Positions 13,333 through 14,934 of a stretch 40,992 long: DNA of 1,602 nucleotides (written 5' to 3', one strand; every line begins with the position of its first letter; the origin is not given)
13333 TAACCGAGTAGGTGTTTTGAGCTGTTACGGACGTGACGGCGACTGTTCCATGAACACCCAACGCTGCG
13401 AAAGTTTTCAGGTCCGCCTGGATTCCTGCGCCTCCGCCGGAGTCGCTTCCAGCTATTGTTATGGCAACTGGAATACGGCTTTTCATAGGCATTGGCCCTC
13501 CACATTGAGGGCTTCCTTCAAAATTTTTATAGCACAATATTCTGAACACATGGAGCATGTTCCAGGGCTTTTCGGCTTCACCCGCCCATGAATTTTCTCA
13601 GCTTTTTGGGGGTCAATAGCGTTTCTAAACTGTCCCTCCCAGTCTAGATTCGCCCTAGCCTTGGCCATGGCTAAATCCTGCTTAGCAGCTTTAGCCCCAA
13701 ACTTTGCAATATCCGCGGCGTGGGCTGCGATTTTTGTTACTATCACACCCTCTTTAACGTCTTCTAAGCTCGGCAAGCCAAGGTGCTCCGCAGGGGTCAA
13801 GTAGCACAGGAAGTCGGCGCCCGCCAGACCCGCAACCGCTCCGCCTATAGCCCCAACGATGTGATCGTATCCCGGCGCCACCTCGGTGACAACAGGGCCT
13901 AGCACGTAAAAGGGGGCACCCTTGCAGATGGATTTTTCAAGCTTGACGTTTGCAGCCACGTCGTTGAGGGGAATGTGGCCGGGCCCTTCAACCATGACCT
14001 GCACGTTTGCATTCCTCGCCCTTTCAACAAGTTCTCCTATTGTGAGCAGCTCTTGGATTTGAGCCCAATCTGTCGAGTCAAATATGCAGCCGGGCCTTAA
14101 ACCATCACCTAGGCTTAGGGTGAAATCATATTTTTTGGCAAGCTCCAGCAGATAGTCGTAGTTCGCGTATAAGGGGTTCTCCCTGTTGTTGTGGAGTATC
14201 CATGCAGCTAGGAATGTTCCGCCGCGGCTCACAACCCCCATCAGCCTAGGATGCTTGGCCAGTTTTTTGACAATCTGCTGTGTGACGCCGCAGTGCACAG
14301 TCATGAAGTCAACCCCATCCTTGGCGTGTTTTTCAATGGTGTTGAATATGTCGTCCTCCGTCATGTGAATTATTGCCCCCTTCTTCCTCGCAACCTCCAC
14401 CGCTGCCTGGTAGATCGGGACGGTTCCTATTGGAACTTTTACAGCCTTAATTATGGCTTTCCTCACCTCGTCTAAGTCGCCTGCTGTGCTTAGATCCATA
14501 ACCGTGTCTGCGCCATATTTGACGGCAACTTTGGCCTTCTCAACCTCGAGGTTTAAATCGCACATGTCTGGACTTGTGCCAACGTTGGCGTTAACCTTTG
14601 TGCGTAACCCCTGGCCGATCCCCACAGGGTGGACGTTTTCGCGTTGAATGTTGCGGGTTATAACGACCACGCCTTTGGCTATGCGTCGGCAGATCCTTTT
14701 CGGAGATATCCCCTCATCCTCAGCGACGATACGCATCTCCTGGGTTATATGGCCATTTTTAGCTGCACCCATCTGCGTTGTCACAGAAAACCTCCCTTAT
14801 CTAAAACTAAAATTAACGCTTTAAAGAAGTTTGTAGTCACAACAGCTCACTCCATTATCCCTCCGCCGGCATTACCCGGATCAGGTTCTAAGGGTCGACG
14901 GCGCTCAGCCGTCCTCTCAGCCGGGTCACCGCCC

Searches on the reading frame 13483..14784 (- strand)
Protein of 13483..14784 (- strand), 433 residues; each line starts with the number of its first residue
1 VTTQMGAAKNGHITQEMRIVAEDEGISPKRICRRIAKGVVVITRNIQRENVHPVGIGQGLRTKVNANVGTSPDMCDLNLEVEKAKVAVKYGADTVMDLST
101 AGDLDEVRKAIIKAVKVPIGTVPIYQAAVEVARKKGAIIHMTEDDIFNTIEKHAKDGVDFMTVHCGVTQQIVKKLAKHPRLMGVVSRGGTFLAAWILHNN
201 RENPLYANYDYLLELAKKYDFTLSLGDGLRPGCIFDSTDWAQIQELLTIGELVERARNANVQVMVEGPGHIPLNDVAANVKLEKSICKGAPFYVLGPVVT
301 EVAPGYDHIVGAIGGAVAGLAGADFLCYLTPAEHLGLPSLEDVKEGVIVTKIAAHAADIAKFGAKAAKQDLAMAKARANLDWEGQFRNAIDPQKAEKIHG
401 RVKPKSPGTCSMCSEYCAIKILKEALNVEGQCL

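Call 6: search_protein_families(library=pfam, proteins=[window:13483-14784:-])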
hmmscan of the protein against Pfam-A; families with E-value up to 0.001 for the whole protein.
window:13483-14784:- (433 aa): 1 family
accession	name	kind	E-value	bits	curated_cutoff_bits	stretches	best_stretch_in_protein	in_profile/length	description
PF01964.24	ThiC_Rad_SAM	-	1.3e-196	653.8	25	1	3-423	1-419/420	Radical SAM ThiC family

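Call 7: search_protein_families(library=ncbifam, proteins=[window:13483-14784:-])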
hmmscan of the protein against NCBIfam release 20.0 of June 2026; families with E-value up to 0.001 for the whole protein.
window:13483-14784:- (433 aa): 4 families
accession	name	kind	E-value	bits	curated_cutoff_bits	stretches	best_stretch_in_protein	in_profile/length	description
TIGR00190.1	thiC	equivalog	7.2e-198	657.5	460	1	3-425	2-421/423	phosphomethylpyrimidine synthase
NF009895.0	PRK13352.1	equivalog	1.6e-197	656.5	410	1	2-428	2-423/430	phosphomethylpyrimidine synthase ThiC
TIGR04386.1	ThiC_like_1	exception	1.1e-177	591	700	1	3-425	1-423/426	B12 lower ligand biosynthesis ThiC-like protein BzaB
NF006763.1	PRK09284.1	equivalog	2.8e-141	471.8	650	1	25-424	163-562/564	phosphomethylpyrimidine synthase ThiC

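Call 10: find_related_loci(query=window:13483-14784:-, collection=genome_contigs, flank=3000)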
Query window:13483-14784:- (433 aa) in genome_contigs; peptide patterns used: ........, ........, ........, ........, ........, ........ (x = any residue, [..] = any of these).
599 stretches matched a pattern (row limit reached: there are more); 559 encode a relative of the query (tblastn E <= 1e-3); the best 80 are kept; 80 distinct loci.
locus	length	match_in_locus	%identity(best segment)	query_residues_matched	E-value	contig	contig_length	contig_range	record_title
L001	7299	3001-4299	89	1-433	0e+0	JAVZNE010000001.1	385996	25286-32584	MAG: Candidatus Bathyarchaeia archaeon isolate DRTY-6_201912_bins_43 DRTY-6_201912_bins_43_scaffold_1, whole genome shot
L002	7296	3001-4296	85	1-433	0e+0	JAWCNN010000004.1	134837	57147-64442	MAG: Candidatus Bathyarchaeia archaeon isolate JZ-2_201709_bins_178 JZ-2_201709_bins_178_scaffold_4, whole genome shotgu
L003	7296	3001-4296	84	1-433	0e+0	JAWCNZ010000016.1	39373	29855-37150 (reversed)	MAG: Candidatus Bathyarchaeia archaeon isolate JZ-2_201709_bins_77 JZ-2_201709_bins_77_scaffold_16, whole genome shotgun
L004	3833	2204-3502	82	1-433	0e+0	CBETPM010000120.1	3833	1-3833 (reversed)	MAG TPA_asm: Candidatus Bathyarchaeota archaeon isolate SRR13309661_metabat2_5 genome assembly, contig: ERZ26778927.1017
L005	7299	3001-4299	85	1-433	0e+0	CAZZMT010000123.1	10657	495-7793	MAG TPA_asm: uncultured Candidatus Bathyarchaeia archaeon isolate binchicken_co25_93 genome assembly, contig: k141_14332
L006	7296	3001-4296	80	1-432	0e+0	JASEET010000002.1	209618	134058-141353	MAG: Candidatus Bathyarchaeia archaeon isolate Yes46-05 NODE_2_length_209618_cov_49.470909, whole genome shotgun sequenc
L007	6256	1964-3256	76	3-433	0e+0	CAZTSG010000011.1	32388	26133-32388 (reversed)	MAG TPA_asm: uncultured Nitrososphaerota archaeon isolate SRP104967_co1_30 genome assembly, contig: NODE_434_length_3238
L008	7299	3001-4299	81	1-433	0e+0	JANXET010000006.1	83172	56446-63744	MAG: Candidatus Bathyarchaeota archaeon isolate SKYB89 NODE_6_length_83172_cov_14.013238, whole genome shotgun sequence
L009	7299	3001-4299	78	1-433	0e+0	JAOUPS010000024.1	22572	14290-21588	MAG: Candidatus Bathyarchaeota archaeon isolate 8_1_Oct_SF_Bin62 8_1_Oct_SF_Bin62_scaffold_946_c1, whole genome shotgun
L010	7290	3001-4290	74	1-433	0e+0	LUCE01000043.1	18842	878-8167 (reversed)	MAG: Candidatus Bathyarchaeota archaeon B26-2 scaffold2490, whole genome shotgun sequence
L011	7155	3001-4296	76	1-433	0e+0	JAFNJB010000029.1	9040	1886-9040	MAG: Candidatus Brockarchaeota archaeon isolate JZZ.bins.4 NODE_2339_length_9040_cov_160.424, whole genome shotgun seque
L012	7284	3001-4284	75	1-428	0e+0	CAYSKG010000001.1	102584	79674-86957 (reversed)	MAG TPA_asm: uncultured Candidatus Bathyarchaeia archaeon isolate binchicken_co184_659 genome assembly, contig: NODE_137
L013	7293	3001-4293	77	1-433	0e+0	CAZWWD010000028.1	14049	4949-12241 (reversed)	MAG TPA_asm: uncultured Candidatus Bathyarchaeia archaeon isolate binchicken_co184_346 genome assembly, contig: NODE_799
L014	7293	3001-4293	77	1-433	0e+0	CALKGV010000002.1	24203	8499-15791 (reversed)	MAG: uncultured archaeon isolate S1_Bin_METABAT__95 genome assembly, contig: c_000000576163, whole genome shotgun sequen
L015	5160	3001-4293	76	1-433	0e+0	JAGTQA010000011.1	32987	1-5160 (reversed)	MAG: Candidatus Bathyarchaeota archaeon isolate JZ_bin_14 JZ_bin_14_NODE_549, whole genome shotgun sequence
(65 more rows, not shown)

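Call 22: find_related_loci(query=window:13483-14784:-, collection=metagenome_contigs, flank=2500)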
Query window:13483-14784:- (433 aa) in metagenome_contigs; peptide patterns used: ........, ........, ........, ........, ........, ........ (x = any residue, [..] = any of these).
600 stretches matched a pattern (row limit reached: there are more); 571 encode a relative of the query (tblastn E <= 1e-3); the best 80 are kept; 80 distinct loci.
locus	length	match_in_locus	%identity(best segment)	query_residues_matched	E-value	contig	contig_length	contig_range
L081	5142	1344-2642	82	1-433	0e+0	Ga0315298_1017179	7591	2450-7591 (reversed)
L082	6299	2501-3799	85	1-433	0e+0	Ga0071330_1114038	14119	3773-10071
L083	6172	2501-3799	79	1-433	0e+0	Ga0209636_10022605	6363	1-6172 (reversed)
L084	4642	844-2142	85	1-433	0e+0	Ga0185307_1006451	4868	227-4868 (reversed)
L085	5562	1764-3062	79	1-433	0e+0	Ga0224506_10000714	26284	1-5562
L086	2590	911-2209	85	1-433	0e+0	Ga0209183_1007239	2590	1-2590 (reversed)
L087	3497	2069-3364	77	1-432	0e+0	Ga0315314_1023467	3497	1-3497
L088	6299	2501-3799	85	1-433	0e+0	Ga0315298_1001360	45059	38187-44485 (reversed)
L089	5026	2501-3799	77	1-433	0e+0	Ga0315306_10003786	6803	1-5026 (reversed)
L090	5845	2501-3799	80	1-433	0e+0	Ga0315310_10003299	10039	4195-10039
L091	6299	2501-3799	80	1-433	0e+0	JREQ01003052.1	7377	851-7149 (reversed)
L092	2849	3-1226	79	25-432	0e+0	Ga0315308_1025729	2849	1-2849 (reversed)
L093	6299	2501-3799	78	1-433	0e+0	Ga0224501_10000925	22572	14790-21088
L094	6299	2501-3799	73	1-433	0e+0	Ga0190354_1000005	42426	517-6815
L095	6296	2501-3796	73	1-433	0e+0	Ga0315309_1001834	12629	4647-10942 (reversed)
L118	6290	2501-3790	64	1-429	0e+0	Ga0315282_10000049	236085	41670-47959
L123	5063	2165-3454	61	1-429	0e+0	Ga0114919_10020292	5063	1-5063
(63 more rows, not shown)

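Call 62: search_protein_families(library=ncbifam, proteins=[L123:1070-1597:+, L123:1572-2168:+, L123:3394-4872:+, L123:566-907:-, L118:4228-5076:+, L118:970-2061:-], max_evalue=0.001)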
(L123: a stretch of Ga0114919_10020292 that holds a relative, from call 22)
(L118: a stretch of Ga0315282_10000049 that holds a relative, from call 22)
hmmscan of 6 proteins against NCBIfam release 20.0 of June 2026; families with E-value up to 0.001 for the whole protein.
L123:1070-1597:+ (175 aa): 2 families
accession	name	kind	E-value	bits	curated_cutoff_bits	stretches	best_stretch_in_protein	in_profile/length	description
TIGR02359.1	thiW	equivalog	5.6e-47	159.8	84.35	1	18-170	2-157/160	energy coupling factor transporter S component ThiW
TIGR04518.1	ECF_S_folT_fam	subfamily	1e-09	38.3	60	1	16-148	3-137/163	folate family ECF transporter S component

L123:1572-2168:+ (198 aa): 0 families

L123:3394-4872:+ (492 aa): 20 families
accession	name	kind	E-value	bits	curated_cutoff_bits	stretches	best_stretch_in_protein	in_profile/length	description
NF006346.0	PRK08573.1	equivalog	6.2e-176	585.6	528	1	26-470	3-449/450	bifunctional hydroxymethylpyrimidine kinase/phosphomethylpyrimidine kinase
TIGR00097.1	HMP-P_kinase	equivalog_domain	2.5e-98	328.4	204.95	1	30-283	1-253/254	bifunctional hydroxymethylpyrimidine kinase/phosphomethylpyrimidine kinase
NF009077.0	PRK12412.1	equivalog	3.8e-79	265.9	385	1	25-282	1-260/274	pyridoxine/pyridoxal/pyridoxamine kinase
NF011301.0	PRK14713.1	equivalog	2.4e-69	234.5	512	1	22-288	16-284/534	bifunctional hydroxymethylpyrimidine kinase/phosphomethylpyrimidine kinase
NF009259.0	PRK12616.1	equivalog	2.2e-65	221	390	1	25-281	1-260/270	bifunctional hydroxymethylpyrimidine kinase/phosphomethylpyrimidine kinase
NF007070.0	PRK09517.1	equivalog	7.5e-57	193.2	761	1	13-283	227-499/755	multifunctional thiamine-phosphate pyrophosphorylase/synthase/phosphomethylpyrimidine kinase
NF009078.0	PRK12413.1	equivalog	1.1e-51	175.8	225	1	25-269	1-241/253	bifunctional hydroxymethylpyrimidine kinase/phosphomethylpyrimidine kinase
NF005491.0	PRK07105.1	equivalog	2.7e-16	59.7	231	1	50-273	28-259/286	pyridoxamine kinase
NF004398.0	PRK05756.1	equivalog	1e-15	57.9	292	1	126-267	110-253/287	pyridoxal kinase PdxY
NF006034.0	PRK08176.1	equivalog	1.7e-14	53.8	342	1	120-270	117-266/283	pyridoxine/pyridoxal/pyridoxamine kinase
TIGR02152.1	D_ribokin_bact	equivalog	1.1e-13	51.2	299.65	1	139-263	158-276/298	ribokinase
TIGR00687.1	pyridox_kin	equivalog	1.6e-11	44.1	144.5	1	97-272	76-259/288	pyridoxal kinase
NF008353.0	PRK11142.1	equivalog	5.9e-11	42.4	341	1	138-262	161-278/307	ribokinase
TIGR03168.1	1-PFK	subfamily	1.7e-08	33.7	216.4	1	145-262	166-276/305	hexose kinase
TIGR03828.1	pfkB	equivalog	1.2e-07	31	292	1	144-263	165-277/305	1-phosphofructokinase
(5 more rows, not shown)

L123:566-907:- (113 aa): 0 families

L118:4228-5076:+ (282 aa): 2 families
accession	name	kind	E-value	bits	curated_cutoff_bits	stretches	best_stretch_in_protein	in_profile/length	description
TIGR00758.1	UDG_fam4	subfamily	2e-06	27.6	125.3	1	140-271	51-166/173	uracil-DNA glycosylase, family 4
NF040953.1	Arch_udg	equivalog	3.1e-05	23.6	250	1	139-270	60-180/184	type-4 uracil-DNA glycosylase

L118:970-2061:- (363 aa): 5 families
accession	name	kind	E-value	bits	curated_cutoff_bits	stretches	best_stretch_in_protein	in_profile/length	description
TIGR00545.2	lipoyltrans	equivalog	2e-36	125.6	280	1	14-356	11-325/328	lipoate--protein ligase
NF053751.1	LplAB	exception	2.1e-33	115.8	550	2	3-250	99-343/348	lipoate-protein ligase LplAB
NF053790.1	LplA_LipA_fuse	exception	3e-27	95.4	800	1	18-344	15-312/606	bifunctional lipoate--protein ligase/lipoyl synthase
NF053750.1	LplA_large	exception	1.6e-26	93.2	480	1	16-221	12-217/248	lipoate-protein ligase large subunit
NF053749.1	LplB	equivalog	2.2e-17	63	65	1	280-361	3-85/86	lipoate-protein ligase small subunit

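Call 68: find_homologous_proteins(query=window:13483-14784:-, max_evalue=1e-150)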
Query window:13483-14784:- (433 aa): 6490 proteins with E <= 1e-150 among 8000 candidates; the best 120 are listed.
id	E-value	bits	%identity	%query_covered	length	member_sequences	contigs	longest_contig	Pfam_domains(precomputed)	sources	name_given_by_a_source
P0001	2.1e-286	967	100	99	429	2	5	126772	PF01964.25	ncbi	ncbi:MAG: phosphomethylpyrimidine synthase [Candidatus Bathyarchaeia archaeon]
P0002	2.8e-260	881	89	99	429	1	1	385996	PF01964.25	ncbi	ncbi:MAG: phosphomethylpyrimidine synthase ThiC [Candidatus Bathyarchaeia archaeon]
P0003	4.2e-260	881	89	99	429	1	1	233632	PF01964.25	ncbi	ncbi:MAG: phosphomethylpyrimidine synthase ThiC [Candidatus Bathyarchaeia archaeon]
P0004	3.7e-259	878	88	99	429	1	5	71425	PF01964.25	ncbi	ncbi:MAG: phosphomethylpyrimidine synthase [Candidatus Bathyarchaeia archaeon]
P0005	1.8e-257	872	88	99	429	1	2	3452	PF01964.25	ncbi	ncbi:MAG: phosphomethylpyrimidine synthase ThiC [Candidatus Bathyarchaeia archaeon]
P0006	1.9e-257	872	88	99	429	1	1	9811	PF01964.25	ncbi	ncbi:MAG: phosphomethylpyrimidine synthase ThiC [Candidatus Bathyarchaeia archaeon]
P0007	5.7e-257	870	87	100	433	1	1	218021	PF01964.25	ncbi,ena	-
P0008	3.2e-256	868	87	100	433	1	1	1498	PF01964.25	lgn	-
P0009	3.5e-256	868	86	100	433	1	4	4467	PF01964.25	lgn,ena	-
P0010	6.1e-256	867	86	100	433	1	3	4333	PF01964.25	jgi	-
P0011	8.0e-256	867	86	100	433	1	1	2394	PF01964.25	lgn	-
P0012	8.2e-255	863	86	100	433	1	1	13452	PF01964.25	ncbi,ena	-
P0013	8.7e-255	863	86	100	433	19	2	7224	PF01964.25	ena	-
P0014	3.4e-254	861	86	99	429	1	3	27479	PF01964.25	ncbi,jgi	ncbi:MAG: phosphomethylpyrimidine synthase ThiC [Candidatus Bathyarchaeia archaeon]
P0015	5.9e-254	860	86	100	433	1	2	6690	PF01964.25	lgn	-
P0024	1.4e-251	853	85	100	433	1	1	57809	PF01964.25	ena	-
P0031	4.0e-251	851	86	99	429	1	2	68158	PF01964.25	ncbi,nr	ncbi:MAG: phosphomethylpyrimidine synthase [Nitrososphaerota archaeon]|nr:phosphomethylpyrimidine sy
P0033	6.4e-251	850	85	100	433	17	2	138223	PF01964.25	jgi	-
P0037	4.8e-250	847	83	100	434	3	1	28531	PF01964.25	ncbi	ncbi:MAG: phosphomethylpyrimidine synthase ThiC [Candidatus Bathyarchaeia archaeon]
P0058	1.2e-246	836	83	100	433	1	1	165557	PF01964.25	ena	-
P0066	5.9e-245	831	82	100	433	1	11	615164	PF01964.25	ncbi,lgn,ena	ncbi:MAG: phosphomethylpyrimidine synthase ThiC [Candidatus Nezhaarchaeales archaeon]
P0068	1.6e-244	829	82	100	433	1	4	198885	PF01964.25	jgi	-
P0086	6.6e-240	814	80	99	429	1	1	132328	PF01964.25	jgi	jgi:phosphomethylpyrimidine synthase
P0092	2.2e-239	812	80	100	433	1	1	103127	PF01964.25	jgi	-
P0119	9.8e-238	807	79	100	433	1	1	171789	PF01964.25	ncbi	-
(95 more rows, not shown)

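Call 69: find_encoding_contigs(protein=P0066, flank=1200, max_places=2)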
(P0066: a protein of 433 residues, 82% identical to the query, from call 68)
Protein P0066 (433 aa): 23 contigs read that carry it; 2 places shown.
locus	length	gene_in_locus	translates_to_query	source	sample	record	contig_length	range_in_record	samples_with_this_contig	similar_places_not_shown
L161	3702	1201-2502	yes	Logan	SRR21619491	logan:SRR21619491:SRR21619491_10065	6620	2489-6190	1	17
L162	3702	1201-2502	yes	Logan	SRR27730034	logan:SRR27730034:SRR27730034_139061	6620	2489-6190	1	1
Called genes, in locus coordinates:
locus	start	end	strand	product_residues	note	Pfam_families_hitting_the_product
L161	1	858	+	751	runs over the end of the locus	PF03477:ATP-cone (faint), PF13597:NRDD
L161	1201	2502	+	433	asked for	PF01964:ThiC_Rad_SAM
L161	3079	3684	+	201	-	-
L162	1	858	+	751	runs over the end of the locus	PF03477:ATP-cone (faint), PF13597:NRDD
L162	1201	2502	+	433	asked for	PF01964:ThiC_Rad_SAM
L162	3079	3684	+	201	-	-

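Call 70: find_encoding_contigs(protein=P0003, flank=1200, max_places=1)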
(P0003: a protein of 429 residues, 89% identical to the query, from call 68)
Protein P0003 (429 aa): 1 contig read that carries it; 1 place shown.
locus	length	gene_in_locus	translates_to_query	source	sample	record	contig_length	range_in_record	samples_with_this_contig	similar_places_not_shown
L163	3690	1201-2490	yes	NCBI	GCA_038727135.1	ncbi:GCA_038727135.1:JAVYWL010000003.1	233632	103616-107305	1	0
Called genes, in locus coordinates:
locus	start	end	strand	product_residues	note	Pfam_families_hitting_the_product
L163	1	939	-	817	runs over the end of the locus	PF00133:tRNA-synt_1, PF01406:tRNA-synt_1e (faint), PF09334:tRNA-synt_1g, PF08264:Anticodon_1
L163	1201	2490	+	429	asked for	PF01964:ThiC_Rad_SAM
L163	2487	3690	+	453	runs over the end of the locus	PF08543:Phos_pyr_kin, PF00294:PfkB, PF10120:ThiN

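Call 71: find_encoding_contigs(protein=P0007, flank=1200, max_places=1)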
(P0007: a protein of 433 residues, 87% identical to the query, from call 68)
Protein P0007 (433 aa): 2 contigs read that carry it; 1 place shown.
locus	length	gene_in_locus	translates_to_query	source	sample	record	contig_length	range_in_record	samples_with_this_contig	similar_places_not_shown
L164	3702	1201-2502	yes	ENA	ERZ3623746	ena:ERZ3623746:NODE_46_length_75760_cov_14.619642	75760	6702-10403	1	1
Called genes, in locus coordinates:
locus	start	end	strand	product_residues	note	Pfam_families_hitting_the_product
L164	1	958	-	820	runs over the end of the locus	PF00133:tRNA-synt_1, PF01406:tRNA-synt_1e (faint), PF09334:tRNA-synt_1g, PF08264:Anticodon_1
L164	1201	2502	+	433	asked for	PF01964:ThiC_Rad_SAM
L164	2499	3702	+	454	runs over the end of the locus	PF08543:Phos_pyr_kin, PF00294:PfkB, PF10120:ThiN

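Call 72: find_encoding_contigs(protein=P0031, flank=1200, max_places=1)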
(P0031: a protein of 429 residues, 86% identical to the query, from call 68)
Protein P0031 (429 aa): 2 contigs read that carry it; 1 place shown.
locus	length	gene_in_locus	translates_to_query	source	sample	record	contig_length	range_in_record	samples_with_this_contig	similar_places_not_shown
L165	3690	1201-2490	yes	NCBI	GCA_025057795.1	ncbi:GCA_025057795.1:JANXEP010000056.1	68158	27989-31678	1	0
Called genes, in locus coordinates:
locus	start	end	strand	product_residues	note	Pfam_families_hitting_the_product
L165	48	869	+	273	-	-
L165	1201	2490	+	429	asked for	PF01964:ThiC_Rad_SAM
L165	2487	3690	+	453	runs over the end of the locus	PF08543:Phos_pyr_kin, PF00294:PfkB, PF10120:ThiN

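Call 73: find_encoding_contigs(protein=P0033, flank=1200, max_places=1)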
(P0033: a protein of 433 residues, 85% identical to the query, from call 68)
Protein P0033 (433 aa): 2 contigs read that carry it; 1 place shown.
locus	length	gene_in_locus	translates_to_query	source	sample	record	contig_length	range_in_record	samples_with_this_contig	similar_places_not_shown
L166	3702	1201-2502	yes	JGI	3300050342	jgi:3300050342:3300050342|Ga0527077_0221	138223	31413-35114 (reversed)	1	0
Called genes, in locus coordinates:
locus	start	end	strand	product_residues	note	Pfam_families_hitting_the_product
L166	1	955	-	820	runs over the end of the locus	PF00133:tRNA-synt_1, PF01406:tRNA-synt_1e (faint), PF09334:tRNA-synt_1g, PF08264:Anticodon_1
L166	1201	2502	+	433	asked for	PF01964:ThiC_Rad_SAM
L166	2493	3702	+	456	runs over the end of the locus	PF01256:Carb_kinase (weak), PF08543:Phos_pyr_kin, PF00294:PfkB, PF10120:ThiN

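Call 74: find_encoding_contigs(protein=P0037, flank=1200, max_places=1)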
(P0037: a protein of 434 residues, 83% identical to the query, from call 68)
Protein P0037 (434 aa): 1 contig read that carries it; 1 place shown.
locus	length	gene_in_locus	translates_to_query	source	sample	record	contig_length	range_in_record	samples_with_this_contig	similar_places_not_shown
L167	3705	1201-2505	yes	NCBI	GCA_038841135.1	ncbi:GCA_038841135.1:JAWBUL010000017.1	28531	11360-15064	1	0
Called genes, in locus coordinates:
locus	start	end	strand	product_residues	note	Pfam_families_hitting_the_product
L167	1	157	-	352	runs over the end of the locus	PF01087:GalP_UDP_transf, PF16268:DUF4921, PF16285:DUF4931_N (weak), PF02744:GalP_UDP_tr_C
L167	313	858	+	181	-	PF01037:AsnC_trans_reg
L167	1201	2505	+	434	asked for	PF01964:ThiC_Rad_SAM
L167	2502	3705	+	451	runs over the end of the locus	PF08543:Phos_pyr_kin, PF00294:PfkB, PF10120:ThiN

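Call 75: find_encoding_contigs(protein=P0058, flank=1200, max_places=1)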
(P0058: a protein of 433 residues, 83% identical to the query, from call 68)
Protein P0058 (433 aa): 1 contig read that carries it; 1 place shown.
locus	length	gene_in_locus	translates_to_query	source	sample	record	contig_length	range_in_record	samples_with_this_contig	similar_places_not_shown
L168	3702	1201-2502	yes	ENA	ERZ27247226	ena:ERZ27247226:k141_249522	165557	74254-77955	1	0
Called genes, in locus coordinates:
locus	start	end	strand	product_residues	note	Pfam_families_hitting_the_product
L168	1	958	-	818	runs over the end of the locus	PF00133:tRNA-synt_1, PF01406:tRNA-synt_1e (faint), PF09334:tRNA-synt_1g, PF08264:Anticodon_1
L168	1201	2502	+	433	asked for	PF01964:ThiC_Rad_SAM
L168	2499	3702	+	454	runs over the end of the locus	PF08543:Phos_pyr_kin, PF00294:PfkB, PF10120:ThiN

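Call 76: find_encoding_contigs(protein=P0068, flank=1200, max_places=1)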
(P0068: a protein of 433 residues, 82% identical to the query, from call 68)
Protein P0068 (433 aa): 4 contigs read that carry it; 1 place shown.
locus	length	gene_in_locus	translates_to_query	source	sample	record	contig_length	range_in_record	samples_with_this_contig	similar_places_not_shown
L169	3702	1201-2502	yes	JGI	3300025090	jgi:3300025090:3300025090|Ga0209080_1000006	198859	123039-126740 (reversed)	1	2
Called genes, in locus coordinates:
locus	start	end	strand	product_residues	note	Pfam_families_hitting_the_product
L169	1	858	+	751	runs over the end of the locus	PF03477:ATP-cone (faint), PF13597:NRDD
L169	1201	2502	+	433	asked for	PF01964:ThiC_Rad_SAM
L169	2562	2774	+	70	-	PF09889:DUF2116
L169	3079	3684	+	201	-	-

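Call 77: find_encoding_contigs(protein=P0086, flank=1200, max_places=1)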
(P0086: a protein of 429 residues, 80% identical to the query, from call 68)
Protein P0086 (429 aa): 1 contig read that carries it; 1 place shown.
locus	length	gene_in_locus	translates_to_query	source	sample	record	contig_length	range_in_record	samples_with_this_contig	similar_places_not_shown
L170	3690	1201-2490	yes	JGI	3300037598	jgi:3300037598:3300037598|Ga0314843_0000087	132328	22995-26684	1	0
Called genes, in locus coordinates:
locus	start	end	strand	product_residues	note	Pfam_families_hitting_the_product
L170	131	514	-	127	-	-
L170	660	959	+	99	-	PF01638:HxlR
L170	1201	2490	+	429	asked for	PF01964:ThiC_Rad_SAM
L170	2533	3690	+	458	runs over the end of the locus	PF08543:Phos_pyr_kin, PF00294:PfkB, PF10120:ThiN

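Call 78: find_encoding_contigs(protein=P0092, flank=1200, max_places=1)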
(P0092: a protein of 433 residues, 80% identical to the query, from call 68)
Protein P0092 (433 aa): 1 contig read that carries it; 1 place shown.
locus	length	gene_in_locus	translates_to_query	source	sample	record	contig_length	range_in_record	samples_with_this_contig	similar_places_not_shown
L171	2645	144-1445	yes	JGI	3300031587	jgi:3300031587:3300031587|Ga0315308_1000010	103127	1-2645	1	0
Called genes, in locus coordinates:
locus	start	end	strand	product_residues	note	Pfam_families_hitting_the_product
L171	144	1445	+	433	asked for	PF01964:ThiC_Rad_SAM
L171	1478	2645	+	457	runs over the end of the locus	PF08543:Phos_pyr_kin, PF00294:PfkB, PF10120:ThiN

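Call 79: find_encoding_contigs(protein=P0119, flank=1200, max_places=1)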
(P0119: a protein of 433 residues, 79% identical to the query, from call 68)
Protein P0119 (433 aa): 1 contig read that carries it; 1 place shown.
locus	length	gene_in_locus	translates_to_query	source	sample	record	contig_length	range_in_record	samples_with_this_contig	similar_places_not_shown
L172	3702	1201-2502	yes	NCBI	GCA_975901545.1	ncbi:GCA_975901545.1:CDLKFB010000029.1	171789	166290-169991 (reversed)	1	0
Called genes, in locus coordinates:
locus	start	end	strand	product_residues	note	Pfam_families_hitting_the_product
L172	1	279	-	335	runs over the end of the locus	PF13175:AAA_15 (faint), PF00005:ABC_tran, PF13304:AAA_21, PF13732:DrrA1-3_C (weak)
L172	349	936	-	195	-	PF03551:PadR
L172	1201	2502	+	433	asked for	PF01964:ThiC_Rad_SAM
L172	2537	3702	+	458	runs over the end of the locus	PF01256:Carb_kinase (faint), PF08543:Phos_pyr_kin, PF00294:PfkB, PF10120:ThiN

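Call 80: find_encoding_contigs(protein=P0024, flank=1200, max_places=1)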
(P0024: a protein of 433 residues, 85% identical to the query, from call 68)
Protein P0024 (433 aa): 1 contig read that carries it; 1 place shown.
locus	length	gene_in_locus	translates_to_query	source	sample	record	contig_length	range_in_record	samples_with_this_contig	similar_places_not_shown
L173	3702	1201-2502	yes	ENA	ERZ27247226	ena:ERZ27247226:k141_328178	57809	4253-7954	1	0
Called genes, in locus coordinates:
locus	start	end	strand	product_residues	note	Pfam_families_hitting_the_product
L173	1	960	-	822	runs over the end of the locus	PF00133:tRNA-synt_1, PF01406:tRNA-synt_1e (faint), PF09334:tRNA-synt_1g, PF08264:Anticodon_1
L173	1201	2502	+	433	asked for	PF01964:ThiC_Rad_SAM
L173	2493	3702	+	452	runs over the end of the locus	PF01256:Carb_kinase (weak), PF08543:Phos_pyr_kin, PF00294:PfkB, PF10120:ThiN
